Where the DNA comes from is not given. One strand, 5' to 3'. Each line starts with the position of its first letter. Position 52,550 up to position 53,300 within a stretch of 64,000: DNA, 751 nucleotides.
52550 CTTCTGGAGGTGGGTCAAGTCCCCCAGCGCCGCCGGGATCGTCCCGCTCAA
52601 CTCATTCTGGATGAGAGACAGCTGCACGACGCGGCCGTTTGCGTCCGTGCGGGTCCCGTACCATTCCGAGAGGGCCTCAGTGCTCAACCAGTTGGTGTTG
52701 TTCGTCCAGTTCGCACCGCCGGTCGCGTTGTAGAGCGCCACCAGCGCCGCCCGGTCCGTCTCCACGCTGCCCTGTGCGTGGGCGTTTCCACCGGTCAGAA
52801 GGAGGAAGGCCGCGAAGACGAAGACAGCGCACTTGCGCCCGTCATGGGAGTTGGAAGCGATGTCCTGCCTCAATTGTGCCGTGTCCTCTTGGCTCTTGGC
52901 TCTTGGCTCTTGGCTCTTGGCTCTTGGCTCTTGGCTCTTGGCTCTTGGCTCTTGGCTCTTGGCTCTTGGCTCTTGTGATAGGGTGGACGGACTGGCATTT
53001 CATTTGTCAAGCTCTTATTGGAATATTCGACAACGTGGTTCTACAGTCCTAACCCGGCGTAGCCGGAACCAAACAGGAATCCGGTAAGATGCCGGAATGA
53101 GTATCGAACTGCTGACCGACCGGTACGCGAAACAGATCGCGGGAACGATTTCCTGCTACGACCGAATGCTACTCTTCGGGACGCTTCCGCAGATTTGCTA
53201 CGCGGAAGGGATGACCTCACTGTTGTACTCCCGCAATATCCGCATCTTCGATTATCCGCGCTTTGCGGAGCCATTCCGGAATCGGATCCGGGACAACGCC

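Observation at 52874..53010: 12-copy heptanucleotide tract (GCCAAGA) between upstream ATGs and the LRR ORF: candidate slipped-strand phase-variation switch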

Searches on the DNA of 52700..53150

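Call 72: search_rna_families(source=window, start=52700, end=53150, threshold=evalue, max_evalue=1)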
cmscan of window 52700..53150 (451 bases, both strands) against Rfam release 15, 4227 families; matches with E-value up to 1: 1.
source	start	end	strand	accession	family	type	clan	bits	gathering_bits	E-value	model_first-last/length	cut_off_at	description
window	53023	53096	+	RF01721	Pseudomon-groES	Cis-reg;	-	16.9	50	0.96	1-111/111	no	Pseudomon-groES RNA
